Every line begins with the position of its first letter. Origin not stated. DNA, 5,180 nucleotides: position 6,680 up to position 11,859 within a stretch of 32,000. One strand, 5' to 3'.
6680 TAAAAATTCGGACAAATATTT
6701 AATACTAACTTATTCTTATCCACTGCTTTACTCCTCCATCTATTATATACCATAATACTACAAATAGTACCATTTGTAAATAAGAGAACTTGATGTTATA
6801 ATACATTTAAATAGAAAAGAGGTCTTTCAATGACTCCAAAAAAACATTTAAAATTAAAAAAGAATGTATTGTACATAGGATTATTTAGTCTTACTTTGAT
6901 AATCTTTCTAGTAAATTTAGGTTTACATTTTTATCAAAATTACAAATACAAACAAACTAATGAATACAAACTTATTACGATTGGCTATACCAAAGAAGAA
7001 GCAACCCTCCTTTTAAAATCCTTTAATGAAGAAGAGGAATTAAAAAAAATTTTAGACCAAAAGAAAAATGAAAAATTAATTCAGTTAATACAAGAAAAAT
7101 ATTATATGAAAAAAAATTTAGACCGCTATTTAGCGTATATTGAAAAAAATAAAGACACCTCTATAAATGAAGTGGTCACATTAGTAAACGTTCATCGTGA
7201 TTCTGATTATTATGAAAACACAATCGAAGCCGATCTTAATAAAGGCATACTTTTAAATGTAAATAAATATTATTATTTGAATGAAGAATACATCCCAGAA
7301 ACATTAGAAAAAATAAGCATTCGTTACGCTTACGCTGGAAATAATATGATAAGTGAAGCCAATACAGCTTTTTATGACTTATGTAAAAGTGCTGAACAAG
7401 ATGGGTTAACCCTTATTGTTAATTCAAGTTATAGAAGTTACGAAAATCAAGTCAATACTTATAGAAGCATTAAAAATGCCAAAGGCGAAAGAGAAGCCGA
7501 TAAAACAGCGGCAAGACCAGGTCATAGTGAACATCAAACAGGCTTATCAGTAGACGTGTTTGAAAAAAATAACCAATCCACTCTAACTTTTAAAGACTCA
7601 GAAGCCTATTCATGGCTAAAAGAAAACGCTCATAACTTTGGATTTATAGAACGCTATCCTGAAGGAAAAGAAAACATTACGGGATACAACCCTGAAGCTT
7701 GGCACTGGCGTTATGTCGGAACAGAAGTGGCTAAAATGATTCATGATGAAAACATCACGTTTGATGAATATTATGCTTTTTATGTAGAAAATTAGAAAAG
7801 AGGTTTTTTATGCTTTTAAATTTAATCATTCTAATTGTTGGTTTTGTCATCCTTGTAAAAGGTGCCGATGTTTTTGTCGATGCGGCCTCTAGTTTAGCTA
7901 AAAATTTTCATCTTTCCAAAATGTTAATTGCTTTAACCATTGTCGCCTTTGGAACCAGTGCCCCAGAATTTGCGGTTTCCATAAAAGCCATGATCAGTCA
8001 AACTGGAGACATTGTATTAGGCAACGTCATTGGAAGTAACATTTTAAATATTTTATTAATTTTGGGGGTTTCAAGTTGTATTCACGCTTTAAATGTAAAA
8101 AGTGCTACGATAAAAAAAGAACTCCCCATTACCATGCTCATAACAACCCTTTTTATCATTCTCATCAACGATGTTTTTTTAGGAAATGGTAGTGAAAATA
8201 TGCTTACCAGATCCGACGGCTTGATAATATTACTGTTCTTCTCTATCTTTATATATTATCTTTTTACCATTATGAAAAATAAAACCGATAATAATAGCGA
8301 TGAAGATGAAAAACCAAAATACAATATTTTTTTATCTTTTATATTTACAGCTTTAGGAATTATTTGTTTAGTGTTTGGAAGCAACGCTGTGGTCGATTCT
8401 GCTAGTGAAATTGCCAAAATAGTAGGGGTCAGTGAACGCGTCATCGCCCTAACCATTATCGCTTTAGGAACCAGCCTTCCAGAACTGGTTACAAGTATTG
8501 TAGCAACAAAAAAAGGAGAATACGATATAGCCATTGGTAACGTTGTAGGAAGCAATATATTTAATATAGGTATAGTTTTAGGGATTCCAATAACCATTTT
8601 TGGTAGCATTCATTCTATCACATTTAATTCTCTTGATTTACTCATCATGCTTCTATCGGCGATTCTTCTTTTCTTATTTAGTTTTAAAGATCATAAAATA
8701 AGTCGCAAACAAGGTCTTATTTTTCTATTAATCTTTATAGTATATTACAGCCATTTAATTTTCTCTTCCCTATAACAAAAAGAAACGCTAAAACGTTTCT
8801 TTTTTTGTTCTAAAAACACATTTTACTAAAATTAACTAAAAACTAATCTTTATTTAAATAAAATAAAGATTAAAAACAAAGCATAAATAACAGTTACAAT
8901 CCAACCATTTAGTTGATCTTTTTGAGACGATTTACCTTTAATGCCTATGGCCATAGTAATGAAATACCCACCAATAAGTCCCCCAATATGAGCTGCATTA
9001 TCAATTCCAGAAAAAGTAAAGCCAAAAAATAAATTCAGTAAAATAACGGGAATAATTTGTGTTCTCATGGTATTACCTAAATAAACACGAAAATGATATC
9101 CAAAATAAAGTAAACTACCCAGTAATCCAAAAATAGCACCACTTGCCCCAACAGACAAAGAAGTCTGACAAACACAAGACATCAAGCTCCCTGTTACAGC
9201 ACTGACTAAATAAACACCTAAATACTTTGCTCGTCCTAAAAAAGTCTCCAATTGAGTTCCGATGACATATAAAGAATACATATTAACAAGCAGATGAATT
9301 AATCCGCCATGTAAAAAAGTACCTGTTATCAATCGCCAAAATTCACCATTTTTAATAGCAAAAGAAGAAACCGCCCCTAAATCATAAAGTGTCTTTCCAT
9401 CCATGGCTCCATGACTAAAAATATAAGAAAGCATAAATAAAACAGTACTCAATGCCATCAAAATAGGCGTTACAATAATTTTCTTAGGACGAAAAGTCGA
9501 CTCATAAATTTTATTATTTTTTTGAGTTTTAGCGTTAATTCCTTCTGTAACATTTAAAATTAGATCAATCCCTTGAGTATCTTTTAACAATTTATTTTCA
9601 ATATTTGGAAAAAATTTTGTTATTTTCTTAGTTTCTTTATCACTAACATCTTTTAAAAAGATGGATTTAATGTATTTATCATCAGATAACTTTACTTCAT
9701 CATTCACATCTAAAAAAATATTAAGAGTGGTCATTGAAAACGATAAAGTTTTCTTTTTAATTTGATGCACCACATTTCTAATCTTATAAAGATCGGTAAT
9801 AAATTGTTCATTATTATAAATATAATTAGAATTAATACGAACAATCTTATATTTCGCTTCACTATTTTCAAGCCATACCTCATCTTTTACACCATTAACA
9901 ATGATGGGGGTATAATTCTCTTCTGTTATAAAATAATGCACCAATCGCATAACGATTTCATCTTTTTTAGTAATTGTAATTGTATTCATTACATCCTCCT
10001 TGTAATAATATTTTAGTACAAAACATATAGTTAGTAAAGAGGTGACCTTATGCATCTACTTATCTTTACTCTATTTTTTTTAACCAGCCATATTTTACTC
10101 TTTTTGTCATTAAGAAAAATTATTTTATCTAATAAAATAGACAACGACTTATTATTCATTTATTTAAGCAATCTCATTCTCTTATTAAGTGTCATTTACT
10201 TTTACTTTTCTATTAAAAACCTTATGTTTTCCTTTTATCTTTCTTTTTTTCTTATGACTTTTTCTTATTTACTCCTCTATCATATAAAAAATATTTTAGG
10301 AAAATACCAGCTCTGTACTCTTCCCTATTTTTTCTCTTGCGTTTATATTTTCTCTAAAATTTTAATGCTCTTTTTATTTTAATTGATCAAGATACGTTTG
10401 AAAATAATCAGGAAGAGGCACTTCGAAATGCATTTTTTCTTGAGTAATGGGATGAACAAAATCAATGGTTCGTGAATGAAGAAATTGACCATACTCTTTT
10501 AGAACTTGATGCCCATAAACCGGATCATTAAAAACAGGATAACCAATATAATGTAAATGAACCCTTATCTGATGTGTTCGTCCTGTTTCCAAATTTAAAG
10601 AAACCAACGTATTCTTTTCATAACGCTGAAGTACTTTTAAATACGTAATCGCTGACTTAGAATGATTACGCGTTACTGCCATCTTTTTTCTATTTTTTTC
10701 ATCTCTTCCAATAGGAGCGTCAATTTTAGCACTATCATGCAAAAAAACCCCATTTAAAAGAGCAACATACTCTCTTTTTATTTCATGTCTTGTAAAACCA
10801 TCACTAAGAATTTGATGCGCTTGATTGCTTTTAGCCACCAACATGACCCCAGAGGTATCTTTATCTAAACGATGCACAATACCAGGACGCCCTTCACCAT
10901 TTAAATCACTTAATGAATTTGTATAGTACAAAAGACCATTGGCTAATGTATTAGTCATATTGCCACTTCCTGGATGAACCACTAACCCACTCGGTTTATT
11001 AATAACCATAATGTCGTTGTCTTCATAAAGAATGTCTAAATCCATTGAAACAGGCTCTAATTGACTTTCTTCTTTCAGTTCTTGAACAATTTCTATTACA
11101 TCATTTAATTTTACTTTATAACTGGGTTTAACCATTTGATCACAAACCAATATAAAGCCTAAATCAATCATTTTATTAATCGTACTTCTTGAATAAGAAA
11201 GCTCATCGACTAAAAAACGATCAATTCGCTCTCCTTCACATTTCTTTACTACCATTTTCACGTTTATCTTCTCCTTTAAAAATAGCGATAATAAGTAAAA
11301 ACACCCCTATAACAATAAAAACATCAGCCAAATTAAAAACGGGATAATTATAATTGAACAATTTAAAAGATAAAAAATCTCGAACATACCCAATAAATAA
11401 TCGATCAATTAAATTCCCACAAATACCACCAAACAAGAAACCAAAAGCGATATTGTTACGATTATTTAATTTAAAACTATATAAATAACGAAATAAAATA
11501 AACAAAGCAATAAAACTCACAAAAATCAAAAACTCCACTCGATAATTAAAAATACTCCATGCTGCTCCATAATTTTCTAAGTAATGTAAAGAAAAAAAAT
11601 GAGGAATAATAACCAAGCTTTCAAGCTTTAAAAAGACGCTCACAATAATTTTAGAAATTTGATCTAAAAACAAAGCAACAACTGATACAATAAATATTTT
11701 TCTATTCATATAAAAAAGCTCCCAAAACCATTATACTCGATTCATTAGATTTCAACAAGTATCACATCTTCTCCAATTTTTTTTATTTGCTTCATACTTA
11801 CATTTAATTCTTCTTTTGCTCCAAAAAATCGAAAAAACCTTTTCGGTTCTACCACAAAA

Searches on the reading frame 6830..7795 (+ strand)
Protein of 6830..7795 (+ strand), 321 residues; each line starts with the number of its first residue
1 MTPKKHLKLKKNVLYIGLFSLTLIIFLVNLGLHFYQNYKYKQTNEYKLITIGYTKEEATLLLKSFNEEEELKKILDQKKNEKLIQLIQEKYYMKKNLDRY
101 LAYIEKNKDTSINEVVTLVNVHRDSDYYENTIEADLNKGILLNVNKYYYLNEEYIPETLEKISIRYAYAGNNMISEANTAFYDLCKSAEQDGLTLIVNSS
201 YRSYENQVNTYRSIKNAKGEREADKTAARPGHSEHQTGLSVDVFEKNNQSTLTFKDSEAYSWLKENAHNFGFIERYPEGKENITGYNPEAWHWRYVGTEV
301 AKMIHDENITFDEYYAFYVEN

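Call 67: search_protein_families(library=pfam, max_evalue=0.00001, proteins=[window:6830-7795:+])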
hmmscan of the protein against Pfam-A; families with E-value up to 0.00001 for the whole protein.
window:6830-7795:+ (321 aa): 1 family
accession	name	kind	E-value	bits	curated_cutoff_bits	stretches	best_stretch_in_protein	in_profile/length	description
PF02557.22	VanY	-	4.1e-38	130.6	25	1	173-297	4-131/132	D-alanyl-D-alanine carboxypeptidase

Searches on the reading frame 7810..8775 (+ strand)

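Call 67: search_protein_families(library=pfam, max_evalue=0.00001, proteins=[window:7810-8775:+])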
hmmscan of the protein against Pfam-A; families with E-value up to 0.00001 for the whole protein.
window:7810-8775:+ (321 aa): 1 family
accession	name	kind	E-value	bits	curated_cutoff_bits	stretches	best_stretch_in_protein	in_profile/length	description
PF01699.29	Na_Ca_ex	-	1.7e-67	226.5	24.9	2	176-316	2-149/151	Sodium/calcium exchanger protein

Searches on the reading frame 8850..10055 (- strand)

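Call 67: search_protein_families(library=pfam, max_evalue=0.00001, proteins=[window:8850-10055:-])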
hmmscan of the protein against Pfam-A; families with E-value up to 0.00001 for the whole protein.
window:8850-10055:- (401 aa): 1 family
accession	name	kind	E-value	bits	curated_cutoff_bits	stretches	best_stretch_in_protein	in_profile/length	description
PF01694.28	Rhomboid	-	5.4e-36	124.4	22.6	1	237-370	2-140/143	Rhomboid domain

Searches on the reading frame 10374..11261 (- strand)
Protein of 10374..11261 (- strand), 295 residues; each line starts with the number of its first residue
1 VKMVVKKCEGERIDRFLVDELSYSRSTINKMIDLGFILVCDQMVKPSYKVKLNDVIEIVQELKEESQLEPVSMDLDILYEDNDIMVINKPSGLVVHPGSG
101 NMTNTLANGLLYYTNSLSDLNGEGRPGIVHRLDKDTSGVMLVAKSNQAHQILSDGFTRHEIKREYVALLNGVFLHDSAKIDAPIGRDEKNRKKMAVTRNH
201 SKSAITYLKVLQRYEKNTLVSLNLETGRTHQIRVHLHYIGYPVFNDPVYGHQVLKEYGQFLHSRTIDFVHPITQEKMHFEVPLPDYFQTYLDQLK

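Call 67: search_protein_families(library=pfam, max_evalue=0.00001, proteins=[window:10374-11261:-])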
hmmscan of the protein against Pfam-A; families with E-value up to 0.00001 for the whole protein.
window:10374-11261:- (295 aa): 2 families
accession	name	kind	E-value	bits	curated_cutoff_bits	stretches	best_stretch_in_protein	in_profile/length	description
PF00849.27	PseudoU_synth_2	-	3.4e-38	131.7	26.8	1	83-237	1-151/152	RNA pseudouridylate synthase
PF01479.30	S4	-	3e-06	27.3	22.8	0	11-56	1-48/48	S4 domain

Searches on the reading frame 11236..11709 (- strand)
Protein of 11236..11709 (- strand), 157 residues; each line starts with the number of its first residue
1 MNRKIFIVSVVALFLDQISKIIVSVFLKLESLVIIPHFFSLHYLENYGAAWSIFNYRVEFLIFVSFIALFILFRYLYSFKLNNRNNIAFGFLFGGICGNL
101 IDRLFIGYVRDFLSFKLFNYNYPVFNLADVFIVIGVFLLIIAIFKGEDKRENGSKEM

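Call 68: search_protein_families(library=pfam, max_evalue=0.00001, proteins=[window:11236-11709:-])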
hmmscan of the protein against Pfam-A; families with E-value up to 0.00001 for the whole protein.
window:11236-11709:- (157 aa): 1 family
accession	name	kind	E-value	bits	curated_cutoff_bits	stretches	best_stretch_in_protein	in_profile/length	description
PF01252.23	Peptidase_A8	-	6.5e-36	124.1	25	1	9-144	2-141/142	Signal peptidase (SPase) II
